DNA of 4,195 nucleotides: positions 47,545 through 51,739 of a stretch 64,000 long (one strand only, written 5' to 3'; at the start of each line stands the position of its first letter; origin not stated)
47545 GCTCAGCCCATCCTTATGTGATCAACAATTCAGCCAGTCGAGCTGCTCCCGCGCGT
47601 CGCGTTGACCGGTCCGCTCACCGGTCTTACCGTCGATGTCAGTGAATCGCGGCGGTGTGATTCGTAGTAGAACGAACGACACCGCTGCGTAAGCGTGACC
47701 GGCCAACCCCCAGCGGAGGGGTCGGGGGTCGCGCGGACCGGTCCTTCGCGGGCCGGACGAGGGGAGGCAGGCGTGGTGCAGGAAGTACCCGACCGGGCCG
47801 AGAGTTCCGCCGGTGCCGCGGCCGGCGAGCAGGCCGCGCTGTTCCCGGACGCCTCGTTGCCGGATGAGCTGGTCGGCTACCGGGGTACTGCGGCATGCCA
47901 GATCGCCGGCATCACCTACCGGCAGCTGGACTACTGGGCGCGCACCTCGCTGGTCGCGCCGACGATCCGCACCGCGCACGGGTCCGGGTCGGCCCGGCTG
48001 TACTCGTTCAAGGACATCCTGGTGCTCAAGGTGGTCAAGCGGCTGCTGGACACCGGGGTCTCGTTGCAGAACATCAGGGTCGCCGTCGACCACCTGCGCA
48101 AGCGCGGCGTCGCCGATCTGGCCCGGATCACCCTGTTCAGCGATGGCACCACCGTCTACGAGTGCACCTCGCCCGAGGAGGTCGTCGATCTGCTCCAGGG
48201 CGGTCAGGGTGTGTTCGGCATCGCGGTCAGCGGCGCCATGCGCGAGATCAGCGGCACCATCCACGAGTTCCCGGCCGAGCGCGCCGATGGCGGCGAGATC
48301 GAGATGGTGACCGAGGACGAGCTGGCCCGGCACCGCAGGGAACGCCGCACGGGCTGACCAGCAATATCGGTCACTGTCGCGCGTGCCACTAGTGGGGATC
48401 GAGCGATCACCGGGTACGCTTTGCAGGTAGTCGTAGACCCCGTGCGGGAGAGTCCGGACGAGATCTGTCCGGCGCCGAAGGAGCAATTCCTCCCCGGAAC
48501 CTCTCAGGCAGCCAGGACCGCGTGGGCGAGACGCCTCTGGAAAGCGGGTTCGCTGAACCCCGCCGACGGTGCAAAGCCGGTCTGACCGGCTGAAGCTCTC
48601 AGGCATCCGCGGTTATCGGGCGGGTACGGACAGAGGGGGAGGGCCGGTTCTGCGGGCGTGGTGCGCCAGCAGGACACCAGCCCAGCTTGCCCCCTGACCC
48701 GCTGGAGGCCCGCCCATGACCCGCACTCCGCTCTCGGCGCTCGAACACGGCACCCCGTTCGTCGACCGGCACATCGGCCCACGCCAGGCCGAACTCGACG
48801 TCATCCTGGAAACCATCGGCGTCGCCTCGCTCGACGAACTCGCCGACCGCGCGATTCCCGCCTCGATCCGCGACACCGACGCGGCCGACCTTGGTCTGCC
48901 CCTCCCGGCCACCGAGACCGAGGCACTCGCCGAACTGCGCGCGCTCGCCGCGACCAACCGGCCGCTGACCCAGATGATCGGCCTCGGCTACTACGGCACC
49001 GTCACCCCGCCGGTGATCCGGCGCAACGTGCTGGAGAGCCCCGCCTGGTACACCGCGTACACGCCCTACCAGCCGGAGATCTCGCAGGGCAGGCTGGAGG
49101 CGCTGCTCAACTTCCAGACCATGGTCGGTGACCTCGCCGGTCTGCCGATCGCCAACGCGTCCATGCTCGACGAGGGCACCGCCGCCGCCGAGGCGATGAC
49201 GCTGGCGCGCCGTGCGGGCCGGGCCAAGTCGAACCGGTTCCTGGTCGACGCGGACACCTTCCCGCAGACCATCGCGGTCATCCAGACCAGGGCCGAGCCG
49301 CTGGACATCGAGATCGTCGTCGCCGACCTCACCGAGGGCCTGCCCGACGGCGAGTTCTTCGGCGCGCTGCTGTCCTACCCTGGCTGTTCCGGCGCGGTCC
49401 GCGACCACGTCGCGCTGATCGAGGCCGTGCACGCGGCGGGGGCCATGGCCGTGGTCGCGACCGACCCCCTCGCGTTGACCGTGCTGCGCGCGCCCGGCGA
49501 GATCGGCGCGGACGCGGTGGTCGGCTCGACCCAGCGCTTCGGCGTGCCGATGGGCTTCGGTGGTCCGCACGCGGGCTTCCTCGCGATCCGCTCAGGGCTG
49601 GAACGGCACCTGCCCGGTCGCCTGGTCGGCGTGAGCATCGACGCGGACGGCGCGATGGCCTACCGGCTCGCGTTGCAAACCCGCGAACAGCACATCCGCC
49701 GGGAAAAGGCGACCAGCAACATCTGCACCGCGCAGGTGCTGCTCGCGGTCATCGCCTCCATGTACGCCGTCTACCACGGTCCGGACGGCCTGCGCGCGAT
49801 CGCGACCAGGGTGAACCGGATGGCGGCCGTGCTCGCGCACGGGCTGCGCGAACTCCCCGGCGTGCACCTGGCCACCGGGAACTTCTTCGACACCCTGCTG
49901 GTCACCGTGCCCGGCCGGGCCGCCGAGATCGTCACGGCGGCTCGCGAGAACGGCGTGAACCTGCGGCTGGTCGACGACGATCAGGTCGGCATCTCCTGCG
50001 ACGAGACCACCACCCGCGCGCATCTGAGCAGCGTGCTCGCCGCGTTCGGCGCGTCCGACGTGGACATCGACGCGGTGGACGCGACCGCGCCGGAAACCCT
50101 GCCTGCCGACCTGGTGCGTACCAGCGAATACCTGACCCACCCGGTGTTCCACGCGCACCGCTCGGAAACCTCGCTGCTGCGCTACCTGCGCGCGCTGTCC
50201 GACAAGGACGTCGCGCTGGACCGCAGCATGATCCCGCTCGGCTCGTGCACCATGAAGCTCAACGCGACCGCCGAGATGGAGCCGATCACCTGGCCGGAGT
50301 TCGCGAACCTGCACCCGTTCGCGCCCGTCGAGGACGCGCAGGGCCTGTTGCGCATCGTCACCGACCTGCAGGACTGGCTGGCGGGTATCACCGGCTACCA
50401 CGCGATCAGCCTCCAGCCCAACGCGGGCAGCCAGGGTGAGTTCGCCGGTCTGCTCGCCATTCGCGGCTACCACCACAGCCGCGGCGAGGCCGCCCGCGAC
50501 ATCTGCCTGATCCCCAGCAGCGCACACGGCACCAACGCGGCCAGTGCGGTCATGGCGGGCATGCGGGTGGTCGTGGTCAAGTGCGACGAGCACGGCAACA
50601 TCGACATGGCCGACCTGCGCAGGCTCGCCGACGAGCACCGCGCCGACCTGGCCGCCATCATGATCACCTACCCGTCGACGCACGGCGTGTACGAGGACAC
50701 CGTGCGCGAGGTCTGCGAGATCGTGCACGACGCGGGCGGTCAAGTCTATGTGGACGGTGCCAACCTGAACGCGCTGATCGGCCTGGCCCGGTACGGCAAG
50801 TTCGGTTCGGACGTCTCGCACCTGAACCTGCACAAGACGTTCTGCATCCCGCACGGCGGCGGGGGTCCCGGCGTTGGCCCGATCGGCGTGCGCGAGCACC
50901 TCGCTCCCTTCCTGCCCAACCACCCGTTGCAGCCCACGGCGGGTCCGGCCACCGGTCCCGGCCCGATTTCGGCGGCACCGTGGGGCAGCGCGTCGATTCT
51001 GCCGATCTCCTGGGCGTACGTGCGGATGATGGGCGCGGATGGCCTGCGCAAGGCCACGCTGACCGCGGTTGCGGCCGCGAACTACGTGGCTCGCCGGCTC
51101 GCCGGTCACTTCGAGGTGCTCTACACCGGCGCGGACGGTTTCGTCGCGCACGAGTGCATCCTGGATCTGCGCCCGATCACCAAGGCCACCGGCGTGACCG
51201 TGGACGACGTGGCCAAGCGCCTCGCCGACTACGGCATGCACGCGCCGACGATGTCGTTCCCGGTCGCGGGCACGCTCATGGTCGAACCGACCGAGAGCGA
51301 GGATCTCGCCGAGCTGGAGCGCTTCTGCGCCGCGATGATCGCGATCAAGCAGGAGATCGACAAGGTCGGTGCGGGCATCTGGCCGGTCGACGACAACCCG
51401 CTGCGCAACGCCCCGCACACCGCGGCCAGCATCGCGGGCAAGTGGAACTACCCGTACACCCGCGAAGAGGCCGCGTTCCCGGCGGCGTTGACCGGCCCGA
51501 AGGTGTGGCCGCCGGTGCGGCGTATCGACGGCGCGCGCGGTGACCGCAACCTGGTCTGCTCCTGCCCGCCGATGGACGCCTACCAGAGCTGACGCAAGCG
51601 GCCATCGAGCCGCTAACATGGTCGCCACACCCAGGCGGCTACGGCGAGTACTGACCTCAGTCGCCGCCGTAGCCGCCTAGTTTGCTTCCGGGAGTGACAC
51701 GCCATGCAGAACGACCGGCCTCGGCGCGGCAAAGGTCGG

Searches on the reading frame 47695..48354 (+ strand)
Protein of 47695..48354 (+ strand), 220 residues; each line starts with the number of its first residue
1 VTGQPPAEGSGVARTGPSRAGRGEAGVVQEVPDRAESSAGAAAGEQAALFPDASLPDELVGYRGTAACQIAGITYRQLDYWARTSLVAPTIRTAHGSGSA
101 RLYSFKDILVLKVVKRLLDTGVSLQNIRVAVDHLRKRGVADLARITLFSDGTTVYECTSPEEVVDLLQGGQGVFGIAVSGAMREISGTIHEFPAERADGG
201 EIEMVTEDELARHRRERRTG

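Call 29: search_protein_families(library=pfam, proteins=[window:47695-48354:+], max_evalue=0.001)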
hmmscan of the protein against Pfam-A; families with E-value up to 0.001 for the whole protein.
window:47695-48354:+ (220 aa): 1 family
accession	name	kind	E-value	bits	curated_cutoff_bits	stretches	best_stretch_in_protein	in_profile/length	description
PF13411.12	MerR_1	-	5.7e-14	52.4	21.6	1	62-132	1-67/69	MerR HTH family regulatory protein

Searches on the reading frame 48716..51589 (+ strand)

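Call 29: search_protein_families(library=pfam, proteins=[window:48716-51589:+], max_evalue=0.001)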
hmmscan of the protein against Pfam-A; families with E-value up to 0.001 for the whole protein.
window:48716-51589:+ (958 aa): 4 families
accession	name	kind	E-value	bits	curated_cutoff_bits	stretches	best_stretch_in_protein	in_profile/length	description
PF02347.22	GDC-P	-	2.7e-187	623.3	26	2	17-444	1-429/429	Glycine cleavage system P-protein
PF21478.3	GcvP2_C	-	1.4e-54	183.6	27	1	780-901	1-122/122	Glycine dehydrogenase, C-terminal domain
PF00266.25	Aminotran_5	-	7.5e-07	28.9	21.5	1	581-712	77-205/371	Aminotransferase class-V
PF01212.27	Beta_elim_lyase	-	3.4e-06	27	27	1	548-682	34-170/288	Beta-eliminating lyase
